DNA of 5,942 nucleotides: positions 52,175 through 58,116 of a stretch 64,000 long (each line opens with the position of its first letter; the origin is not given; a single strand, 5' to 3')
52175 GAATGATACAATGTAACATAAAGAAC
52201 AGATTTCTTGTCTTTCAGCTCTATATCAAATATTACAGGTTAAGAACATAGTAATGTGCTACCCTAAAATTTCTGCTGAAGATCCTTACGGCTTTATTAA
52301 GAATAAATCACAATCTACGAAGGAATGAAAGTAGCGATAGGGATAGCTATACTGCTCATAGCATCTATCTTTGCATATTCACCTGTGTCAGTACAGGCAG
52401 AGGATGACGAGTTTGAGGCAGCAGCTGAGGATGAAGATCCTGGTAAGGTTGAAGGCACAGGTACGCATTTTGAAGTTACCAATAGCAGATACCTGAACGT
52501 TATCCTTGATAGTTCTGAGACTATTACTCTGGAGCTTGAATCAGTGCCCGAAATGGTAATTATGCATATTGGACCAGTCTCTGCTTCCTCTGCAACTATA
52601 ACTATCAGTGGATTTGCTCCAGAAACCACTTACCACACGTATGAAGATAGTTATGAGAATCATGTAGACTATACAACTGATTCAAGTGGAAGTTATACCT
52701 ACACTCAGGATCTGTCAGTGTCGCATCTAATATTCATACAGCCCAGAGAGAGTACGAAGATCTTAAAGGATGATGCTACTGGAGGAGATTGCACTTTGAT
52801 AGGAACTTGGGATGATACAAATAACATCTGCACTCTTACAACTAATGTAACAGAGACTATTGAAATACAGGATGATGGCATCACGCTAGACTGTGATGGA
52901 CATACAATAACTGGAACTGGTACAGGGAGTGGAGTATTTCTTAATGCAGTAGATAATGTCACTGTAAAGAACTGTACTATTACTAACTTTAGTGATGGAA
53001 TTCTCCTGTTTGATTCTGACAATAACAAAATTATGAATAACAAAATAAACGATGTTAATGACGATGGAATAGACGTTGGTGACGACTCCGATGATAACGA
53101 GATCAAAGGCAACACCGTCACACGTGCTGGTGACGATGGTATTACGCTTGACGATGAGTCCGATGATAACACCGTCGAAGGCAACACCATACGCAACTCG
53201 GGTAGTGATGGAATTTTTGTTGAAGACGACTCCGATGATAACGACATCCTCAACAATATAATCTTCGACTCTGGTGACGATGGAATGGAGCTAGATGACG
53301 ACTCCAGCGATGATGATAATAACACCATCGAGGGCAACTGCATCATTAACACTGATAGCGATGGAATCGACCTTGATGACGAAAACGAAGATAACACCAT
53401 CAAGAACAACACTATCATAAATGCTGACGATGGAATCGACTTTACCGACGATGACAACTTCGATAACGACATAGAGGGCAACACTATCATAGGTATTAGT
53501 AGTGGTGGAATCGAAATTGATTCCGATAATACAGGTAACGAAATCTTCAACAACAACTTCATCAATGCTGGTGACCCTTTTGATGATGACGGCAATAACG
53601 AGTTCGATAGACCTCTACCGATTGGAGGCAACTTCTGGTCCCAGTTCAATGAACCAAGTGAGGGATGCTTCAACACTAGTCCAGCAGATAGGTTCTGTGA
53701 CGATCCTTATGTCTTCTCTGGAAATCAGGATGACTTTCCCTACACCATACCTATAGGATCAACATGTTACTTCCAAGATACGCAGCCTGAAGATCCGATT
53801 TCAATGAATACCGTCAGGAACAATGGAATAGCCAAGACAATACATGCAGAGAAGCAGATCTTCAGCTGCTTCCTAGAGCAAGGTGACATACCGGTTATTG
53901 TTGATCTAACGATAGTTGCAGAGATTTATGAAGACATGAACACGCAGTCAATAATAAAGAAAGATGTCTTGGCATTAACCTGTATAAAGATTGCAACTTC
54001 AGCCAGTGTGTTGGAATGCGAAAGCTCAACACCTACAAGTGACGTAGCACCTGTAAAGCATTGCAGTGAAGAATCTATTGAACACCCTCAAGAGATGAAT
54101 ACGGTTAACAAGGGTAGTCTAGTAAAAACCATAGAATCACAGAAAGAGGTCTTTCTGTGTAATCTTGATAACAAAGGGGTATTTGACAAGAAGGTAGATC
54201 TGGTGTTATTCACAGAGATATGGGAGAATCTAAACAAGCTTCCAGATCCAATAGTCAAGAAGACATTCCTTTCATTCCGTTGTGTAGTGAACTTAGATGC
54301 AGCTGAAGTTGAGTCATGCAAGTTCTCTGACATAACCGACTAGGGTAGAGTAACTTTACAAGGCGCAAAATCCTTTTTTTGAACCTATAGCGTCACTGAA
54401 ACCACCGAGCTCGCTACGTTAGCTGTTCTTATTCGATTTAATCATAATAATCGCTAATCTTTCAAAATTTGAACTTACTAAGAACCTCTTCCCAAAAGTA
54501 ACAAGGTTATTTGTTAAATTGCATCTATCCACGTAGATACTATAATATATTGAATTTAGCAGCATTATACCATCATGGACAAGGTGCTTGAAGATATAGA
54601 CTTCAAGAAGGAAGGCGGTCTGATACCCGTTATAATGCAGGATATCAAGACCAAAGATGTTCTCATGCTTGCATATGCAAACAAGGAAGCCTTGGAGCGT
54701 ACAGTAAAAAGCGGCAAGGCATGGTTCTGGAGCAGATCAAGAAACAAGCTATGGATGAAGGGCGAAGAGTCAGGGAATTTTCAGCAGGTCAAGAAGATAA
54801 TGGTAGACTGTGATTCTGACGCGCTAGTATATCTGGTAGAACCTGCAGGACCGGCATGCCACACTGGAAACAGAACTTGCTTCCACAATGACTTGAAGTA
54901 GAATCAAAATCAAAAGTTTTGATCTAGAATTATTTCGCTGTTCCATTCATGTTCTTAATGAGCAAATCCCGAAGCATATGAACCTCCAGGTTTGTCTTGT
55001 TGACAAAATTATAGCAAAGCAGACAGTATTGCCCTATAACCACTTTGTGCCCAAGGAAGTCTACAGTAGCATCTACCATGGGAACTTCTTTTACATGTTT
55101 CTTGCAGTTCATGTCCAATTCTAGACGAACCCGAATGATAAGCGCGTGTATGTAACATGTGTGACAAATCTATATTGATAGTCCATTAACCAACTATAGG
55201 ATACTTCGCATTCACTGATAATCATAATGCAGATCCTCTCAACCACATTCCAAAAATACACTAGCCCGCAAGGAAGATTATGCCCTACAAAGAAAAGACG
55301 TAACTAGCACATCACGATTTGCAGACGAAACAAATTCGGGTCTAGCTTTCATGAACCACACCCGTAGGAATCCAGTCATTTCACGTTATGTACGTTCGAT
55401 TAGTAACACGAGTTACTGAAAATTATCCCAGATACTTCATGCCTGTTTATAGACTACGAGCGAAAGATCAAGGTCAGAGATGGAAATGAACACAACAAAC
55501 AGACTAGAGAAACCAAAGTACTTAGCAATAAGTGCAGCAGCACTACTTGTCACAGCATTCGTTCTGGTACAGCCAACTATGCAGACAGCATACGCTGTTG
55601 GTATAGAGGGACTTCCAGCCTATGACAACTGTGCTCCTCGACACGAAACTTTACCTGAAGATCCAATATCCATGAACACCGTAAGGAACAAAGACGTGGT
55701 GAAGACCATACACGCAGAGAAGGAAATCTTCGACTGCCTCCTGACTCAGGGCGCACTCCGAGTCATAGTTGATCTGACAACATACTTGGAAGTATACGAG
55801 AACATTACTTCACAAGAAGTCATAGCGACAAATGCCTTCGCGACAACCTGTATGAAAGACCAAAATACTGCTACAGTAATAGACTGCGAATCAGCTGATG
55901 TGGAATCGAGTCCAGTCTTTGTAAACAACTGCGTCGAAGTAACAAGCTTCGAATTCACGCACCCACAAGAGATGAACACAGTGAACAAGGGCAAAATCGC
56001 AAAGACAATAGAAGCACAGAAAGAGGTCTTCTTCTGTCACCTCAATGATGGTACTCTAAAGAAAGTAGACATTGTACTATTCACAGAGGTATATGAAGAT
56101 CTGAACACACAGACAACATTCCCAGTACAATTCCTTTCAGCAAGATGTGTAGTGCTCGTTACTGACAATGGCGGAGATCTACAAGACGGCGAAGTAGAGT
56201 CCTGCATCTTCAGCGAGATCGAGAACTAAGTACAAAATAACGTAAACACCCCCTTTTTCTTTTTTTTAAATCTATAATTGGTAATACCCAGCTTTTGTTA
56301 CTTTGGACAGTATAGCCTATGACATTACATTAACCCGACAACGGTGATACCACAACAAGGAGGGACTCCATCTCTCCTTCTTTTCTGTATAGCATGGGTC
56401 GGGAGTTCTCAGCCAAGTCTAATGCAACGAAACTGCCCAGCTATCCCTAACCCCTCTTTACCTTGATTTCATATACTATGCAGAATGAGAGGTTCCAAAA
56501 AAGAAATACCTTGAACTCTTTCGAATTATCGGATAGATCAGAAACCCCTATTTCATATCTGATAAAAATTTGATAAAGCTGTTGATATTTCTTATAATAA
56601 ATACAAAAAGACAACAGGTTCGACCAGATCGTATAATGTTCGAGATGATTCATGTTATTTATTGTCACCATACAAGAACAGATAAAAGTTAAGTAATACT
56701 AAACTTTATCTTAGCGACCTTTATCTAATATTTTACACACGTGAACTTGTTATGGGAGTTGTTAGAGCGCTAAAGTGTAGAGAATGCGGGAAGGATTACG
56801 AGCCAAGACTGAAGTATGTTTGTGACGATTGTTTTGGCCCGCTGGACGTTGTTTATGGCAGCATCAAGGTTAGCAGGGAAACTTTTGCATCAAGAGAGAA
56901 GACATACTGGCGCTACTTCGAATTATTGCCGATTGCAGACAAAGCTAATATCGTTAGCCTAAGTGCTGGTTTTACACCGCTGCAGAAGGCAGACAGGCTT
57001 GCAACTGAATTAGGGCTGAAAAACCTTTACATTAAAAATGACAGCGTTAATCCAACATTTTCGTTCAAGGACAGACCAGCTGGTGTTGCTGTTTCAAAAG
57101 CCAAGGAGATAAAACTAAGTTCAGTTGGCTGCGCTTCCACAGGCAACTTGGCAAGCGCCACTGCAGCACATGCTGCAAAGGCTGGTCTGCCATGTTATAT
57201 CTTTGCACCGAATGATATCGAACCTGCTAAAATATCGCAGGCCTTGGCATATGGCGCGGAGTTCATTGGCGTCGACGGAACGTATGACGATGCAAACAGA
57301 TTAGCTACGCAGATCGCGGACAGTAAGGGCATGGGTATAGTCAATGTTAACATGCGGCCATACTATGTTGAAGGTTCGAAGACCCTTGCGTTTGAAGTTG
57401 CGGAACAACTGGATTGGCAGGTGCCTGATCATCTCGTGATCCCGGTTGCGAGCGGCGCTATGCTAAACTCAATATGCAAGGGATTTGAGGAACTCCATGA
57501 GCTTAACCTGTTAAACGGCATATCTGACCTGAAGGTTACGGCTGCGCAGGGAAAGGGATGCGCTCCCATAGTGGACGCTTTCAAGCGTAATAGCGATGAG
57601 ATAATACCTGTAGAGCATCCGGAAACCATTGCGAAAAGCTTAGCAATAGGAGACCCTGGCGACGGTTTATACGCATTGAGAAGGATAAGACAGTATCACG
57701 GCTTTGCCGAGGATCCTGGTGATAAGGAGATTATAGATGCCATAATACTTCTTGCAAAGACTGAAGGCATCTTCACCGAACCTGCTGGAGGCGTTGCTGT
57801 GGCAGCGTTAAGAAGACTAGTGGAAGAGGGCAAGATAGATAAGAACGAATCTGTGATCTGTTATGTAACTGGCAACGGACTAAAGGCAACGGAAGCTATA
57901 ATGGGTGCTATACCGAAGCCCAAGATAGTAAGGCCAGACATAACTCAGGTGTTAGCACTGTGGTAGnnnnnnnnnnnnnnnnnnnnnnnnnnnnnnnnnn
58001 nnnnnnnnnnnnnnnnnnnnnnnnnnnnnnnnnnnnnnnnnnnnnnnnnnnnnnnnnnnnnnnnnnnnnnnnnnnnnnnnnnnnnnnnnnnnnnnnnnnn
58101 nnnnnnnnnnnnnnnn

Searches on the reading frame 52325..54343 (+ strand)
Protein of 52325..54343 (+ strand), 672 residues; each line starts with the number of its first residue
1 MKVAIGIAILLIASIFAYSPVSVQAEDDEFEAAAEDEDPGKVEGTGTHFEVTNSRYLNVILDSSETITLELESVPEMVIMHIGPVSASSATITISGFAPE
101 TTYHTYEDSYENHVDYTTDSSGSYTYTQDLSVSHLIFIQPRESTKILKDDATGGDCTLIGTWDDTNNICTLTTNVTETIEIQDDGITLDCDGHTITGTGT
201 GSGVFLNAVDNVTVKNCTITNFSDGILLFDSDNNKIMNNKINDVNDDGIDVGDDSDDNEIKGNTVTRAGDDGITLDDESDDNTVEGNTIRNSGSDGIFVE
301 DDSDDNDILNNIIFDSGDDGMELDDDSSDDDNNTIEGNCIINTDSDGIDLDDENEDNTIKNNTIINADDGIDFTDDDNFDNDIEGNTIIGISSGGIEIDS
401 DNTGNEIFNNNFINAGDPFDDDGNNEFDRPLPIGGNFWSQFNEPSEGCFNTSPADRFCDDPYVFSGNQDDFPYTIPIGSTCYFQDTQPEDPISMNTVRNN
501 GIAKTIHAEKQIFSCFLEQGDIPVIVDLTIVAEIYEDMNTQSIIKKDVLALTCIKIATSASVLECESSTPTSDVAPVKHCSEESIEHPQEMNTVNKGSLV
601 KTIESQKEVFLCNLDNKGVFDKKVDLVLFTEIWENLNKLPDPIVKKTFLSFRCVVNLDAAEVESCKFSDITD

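Call 6: search_protein_families(library=pfam, proteins=[window:52325-54343:+], max_evalue=1)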
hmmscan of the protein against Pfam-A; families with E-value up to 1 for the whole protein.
window:52325-54343:+ (672 aa): 4 families
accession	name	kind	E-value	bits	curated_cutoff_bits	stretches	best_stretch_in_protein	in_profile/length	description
PF05048.19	NosD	-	3.4e-30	105.5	23.6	2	177-315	32-171/212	Periplasmic copper-binding protein (NosD)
PF13229.12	Beta_helix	-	2.4e-28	99.2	25.9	2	169-313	16-158/158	Right handed beta helix region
PF07602.17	DUF1565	-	0.0058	16.4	20.3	2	208-313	103-195/257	Protein of unknown function (DUF1565)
PF22816.2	CatAgl_D2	-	0.15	11.4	27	1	201-274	97-172/389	Alpha-1,3-glucanase catalytic domain D2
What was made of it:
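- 52325..54343 (+): c5: fusion protein of 672 aa. It has an ordinary signal peptide, a NosD/right-handed beta-helix region, and the two-module unit at the extreme C-terminus (about nt 53750-54343). Pfam PF05048 at 3e-30 and PF13229 at 2e-28 (call 6).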

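Call 7: search_protein_families(library=ncbifam, proteins=[window:52325-54343:+], max_evalue=1)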
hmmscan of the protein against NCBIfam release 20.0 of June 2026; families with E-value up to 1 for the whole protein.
window:52325-54343:+ (672 aa): 3 families
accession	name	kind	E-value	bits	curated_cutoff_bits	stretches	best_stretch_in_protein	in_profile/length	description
TIGR03804.1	para_beta_helix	repeat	9.2e-18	63.7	19.45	4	248-293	1-43/44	parallel beta-helix repeat protein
TIGR04247.1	NosD_copper_fam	subfamily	1.1e-09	37.4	300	1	178-441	49-311/377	nitrous oxide reductase family maturation protein NosD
NF038177.1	epimerase_AlgG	equivalog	0.00066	18.4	700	3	204-251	348-397/519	mannuronan 5-epimerase AlgG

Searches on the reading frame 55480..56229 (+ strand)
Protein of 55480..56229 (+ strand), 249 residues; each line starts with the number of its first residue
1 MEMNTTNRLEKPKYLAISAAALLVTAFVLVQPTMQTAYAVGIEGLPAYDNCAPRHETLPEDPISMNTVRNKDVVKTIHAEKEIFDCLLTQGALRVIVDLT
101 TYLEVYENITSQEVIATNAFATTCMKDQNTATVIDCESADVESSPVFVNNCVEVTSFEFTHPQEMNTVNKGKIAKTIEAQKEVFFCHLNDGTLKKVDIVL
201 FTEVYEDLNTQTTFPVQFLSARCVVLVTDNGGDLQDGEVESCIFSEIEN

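Call 6: search_protein_families(library=pfam, proteins=[window:55480-56229:+], max_evalue=1)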
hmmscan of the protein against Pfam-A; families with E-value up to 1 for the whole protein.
window:55480-56229:+ (249 aa): 3 families
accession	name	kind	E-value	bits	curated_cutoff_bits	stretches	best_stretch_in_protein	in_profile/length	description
PF05565.16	Sipho_Gp157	-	0.042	14.3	28.6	1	156-191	121-156/162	Siphovirus Gp157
PF01336.31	tRNA_anti-codon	-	0.089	13.2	27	1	178-209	12-42/75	OB-fold nucleic acid binding domain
PF21882.2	Gp53-like_C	-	0.28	12.2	24.9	0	209-235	20-46/84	Putative tail fiber protein gp53-like, C-terminal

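Call 7: search_protein_families(library=ncbifam, proteins=[window:55480-56229:+], max_evalue=1)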
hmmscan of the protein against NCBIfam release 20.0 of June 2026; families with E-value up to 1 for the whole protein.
window:55480-56229:+ (249 aa): 0 families

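Call 66: search_protein_families(library=phrogs, proteins=[window:55480-56229:+], max_evalue=0.01)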
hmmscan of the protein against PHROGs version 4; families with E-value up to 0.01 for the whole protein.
window:55480-56229:+ (249 aa): 0 families

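Call 67: search_protein_families(library=padloc, proteins=[window:55480-56229:+], max_evalue=0.01)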
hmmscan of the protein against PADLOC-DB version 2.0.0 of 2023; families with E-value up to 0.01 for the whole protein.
window:55480-56229:+ (249 aa): 0 families

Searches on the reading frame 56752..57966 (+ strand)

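Call 16: search_protein_families(library=pfam, proteins=[window:56752-57966:+], max_evalue=0.001)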
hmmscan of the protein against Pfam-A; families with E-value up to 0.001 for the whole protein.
window:56752-57966:+ (404 aa): 2 families
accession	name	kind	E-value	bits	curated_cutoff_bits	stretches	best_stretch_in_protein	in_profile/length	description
PF00291.31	PALP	-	7.5e-74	249.2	35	1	69-374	2-295/295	Pyridoxal-phosphate dependent enzyme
PF05810.19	NinF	-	0.0005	20.4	27.5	1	8-31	1-24/25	NinF protein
